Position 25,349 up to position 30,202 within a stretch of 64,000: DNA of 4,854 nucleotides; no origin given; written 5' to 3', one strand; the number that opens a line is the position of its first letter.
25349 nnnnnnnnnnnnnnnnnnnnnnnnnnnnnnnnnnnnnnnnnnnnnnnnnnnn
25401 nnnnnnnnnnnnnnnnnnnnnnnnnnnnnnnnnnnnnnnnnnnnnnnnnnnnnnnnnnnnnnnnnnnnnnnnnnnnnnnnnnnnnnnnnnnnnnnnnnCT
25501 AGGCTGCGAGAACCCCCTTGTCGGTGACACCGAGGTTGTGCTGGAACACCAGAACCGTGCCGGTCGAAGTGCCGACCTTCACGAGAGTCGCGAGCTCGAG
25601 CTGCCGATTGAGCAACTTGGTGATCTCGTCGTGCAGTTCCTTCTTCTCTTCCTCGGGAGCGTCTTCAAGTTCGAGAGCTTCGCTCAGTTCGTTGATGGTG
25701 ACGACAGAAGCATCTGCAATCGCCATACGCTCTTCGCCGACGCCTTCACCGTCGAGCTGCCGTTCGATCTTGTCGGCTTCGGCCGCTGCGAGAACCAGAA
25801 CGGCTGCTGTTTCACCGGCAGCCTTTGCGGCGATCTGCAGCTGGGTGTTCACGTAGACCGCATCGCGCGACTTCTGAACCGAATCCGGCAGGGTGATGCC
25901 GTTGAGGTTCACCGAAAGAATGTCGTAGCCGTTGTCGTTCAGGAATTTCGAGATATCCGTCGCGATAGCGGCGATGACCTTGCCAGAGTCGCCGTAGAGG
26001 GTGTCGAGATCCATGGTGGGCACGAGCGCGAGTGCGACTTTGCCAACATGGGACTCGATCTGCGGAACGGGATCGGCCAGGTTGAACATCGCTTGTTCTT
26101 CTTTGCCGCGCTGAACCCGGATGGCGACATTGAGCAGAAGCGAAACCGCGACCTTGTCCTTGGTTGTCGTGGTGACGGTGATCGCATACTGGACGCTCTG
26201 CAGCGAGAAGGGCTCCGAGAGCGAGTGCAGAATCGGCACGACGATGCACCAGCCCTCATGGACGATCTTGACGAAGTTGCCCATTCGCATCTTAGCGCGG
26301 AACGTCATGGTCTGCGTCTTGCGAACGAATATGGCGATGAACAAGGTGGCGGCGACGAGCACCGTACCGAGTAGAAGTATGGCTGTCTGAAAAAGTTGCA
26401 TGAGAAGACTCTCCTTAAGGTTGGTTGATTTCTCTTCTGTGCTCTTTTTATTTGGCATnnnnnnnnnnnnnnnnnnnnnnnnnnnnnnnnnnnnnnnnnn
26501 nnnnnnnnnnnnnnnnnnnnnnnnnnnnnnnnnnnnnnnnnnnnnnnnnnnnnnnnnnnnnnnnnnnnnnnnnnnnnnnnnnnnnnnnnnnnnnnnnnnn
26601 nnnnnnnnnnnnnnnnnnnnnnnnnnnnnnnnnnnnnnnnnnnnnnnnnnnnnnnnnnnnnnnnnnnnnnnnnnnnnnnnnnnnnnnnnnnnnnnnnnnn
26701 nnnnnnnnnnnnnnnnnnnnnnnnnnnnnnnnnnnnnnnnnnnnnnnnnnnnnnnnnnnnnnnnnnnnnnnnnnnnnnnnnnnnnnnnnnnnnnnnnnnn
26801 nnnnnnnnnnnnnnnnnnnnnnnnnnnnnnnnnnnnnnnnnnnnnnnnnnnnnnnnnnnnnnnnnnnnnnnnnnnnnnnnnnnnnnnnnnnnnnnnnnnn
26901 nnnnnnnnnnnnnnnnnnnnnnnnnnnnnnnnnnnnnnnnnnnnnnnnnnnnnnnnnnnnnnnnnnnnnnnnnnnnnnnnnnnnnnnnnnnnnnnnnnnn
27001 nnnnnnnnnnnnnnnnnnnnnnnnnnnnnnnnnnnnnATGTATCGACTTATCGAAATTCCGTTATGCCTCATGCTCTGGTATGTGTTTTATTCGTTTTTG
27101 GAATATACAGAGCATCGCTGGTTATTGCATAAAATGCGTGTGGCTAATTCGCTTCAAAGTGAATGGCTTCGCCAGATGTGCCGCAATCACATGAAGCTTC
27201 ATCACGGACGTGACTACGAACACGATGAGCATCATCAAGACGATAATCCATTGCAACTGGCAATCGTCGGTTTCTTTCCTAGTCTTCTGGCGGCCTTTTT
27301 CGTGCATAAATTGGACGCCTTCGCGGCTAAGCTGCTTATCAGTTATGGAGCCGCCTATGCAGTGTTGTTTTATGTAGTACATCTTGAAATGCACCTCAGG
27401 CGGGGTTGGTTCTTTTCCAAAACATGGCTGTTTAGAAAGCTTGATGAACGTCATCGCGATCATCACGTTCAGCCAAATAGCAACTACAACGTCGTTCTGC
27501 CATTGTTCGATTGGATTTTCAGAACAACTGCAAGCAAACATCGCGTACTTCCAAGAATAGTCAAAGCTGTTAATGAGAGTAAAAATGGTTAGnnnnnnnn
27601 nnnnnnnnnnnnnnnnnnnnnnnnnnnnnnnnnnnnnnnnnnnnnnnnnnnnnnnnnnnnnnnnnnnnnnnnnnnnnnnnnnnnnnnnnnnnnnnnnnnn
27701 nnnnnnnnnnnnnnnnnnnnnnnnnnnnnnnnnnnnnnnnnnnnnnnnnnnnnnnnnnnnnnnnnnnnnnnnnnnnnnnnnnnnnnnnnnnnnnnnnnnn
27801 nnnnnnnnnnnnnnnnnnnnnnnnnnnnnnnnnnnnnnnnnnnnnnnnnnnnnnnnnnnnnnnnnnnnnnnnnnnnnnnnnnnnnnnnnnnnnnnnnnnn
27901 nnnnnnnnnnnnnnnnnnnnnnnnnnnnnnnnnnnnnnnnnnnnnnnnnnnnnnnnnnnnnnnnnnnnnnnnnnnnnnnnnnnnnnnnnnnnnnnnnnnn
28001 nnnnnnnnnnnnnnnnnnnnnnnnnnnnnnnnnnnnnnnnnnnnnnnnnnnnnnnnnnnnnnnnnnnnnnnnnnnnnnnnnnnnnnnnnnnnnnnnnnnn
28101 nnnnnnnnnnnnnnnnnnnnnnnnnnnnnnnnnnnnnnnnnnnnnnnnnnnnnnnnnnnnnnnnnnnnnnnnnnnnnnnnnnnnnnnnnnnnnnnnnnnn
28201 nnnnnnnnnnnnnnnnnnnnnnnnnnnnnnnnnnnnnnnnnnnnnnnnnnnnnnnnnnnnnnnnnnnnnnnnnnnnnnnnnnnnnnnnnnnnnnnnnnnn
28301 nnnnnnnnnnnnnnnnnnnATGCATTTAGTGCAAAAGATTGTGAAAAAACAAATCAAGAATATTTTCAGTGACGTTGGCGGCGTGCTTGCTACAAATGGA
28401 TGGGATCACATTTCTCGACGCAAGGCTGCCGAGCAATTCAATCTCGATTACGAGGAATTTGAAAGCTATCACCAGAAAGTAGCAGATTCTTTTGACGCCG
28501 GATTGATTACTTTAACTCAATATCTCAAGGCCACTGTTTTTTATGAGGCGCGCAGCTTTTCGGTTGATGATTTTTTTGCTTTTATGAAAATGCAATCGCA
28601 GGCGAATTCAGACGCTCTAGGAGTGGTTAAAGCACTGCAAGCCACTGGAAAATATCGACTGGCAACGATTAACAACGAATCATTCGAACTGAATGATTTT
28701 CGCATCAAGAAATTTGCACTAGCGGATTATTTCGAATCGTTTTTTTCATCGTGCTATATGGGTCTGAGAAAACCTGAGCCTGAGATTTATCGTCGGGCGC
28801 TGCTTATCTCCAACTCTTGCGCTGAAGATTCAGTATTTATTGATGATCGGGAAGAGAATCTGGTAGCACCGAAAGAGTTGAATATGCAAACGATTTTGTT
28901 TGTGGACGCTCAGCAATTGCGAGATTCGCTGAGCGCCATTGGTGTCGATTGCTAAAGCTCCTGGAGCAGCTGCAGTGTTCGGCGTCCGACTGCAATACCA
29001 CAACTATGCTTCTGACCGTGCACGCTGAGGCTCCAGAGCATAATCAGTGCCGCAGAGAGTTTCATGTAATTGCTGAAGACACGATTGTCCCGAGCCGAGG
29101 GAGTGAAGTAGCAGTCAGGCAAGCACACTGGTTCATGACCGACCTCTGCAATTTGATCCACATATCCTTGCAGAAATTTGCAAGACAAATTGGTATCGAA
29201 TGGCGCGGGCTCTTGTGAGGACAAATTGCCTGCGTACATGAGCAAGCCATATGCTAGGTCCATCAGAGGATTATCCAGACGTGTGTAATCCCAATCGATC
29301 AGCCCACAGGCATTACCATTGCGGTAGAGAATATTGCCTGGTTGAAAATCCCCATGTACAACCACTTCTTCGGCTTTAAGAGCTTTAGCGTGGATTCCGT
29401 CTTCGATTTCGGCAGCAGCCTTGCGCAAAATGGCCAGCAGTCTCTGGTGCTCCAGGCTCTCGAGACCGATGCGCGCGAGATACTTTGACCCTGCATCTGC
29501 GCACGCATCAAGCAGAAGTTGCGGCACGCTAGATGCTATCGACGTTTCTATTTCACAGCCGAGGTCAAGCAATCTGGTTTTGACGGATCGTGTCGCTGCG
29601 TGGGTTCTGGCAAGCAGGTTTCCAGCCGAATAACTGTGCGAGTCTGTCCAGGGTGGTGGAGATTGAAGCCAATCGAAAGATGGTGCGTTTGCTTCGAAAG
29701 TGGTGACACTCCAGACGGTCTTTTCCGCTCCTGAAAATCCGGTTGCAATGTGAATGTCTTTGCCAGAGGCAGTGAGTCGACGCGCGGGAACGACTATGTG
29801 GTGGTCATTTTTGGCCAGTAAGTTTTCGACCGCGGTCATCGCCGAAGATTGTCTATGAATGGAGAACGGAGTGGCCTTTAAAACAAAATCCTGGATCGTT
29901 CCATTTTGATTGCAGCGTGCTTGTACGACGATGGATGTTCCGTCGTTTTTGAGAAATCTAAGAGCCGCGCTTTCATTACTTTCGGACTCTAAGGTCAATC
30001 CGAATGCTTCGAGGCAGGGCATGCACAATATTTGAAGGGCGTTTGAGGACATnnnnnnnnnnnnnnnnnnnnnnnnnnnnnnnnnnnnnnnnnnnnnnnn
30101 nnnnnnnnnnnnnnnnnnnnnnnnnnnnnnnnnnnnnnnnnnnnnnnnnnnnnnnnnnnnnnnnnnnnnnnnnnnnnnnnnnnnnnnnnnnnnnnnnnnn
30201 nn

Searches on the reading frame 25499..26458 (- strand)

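Call 25: search_protein_families(library=pfam, proteins=[window:25499-26458:-], max_evalue=0.001)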
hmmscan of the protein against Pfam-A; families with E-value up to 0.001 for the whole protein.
window:25499-26458:- (319 aa): 1 family
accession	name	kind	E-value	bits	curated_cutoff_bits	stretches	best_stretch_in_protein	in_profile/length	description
PF01145.31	Band_7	-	4.1e-17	63.2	23.6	1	57-217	12-174/176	SPFH domain / Band 7 family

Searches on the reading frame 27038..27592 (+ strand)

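Call 25: search_protein_families(library=pfam, proteins=[window:27038-27592:+], max_evalue=0.001)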
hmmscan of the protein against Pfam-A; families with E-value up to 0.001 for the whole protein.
window:27038-27592:+ (184 aa): 1 family
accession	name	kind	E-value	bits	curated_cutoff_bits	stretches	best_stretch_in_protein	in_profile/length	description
PF04116.19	FA_hydroxylase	-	1.8e-12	48.3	31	1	12-163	2-132/132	Fatty acid hydroxylase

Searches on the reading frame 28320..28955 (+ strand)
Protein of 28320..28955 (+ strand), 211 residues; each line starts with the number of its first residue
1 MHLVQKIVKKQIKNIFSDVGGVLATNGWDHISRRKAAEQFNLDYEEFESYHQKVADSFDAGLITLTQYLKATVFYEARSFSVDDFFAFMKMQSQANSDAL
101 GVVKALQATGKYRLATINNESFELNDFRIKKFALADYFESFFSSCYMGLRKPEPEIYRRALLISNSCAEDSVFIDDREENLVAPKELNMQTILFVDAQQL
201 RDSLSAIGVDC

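Call 26: search_protein_families(library=pfam, proteins=[window:28320-28955:+], max_evalue=0.001)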
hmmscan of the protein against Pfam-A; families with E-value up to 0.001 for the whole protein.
window:28320-28955:+ (211 aa): 2 families
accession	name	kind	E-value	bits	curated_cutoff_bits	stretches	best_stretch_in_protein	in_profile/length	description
PF00702.32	Hydrolase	-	3e-09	38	26.4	1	12-185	1-188/191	haloacid dehalogenase-like hydrolase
PF13419.12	HAD_2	-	7.6e-07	29.9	23.8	1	96-193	81-177/178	Haloacid dehalogenase-like hydrolase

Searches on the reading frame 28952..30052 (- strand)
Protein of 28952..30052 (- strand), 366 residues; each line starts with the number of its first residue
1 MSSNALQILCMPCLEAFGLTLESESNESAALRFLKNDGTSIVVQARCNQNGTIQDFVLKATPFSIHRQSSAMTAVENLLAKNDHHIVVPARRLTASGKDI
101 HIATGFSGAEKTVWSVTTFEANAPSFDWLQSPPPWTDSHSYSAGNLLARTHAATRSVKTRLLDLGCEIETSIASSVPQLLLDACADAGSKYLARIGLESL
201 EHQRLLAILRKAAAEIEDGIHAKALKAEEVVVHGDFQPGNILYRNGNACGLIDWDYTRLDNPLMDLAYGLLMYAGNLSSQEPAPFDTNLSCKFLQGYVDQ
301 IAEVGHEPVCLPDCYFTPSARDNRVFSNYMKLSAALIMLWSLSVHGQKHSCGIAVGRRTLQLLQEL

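Call 26: search_protein_families(library=pfam, proteins=[window:28952-30052:-], max_evalue=0.001)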
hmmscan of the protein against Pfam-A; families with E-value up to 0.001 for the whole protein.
window:28952-30052:- (366 aa): 3 families
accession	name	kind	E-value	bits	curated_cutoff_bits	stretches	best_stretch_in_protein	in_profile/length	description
PF01636.29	APH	-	1.1e-14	55.3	23.2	1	52-272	20-212/239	Phosphotransferase enzyme family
PF02958.26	EcKL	-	2e-05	24.5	22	1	181-273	168-264/294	Ecdysteroid kinase-like family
PF01633.27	Choline_kinase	-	0.00031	20.6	29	1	214-286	149-220/300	Choline/ethanolamine kinase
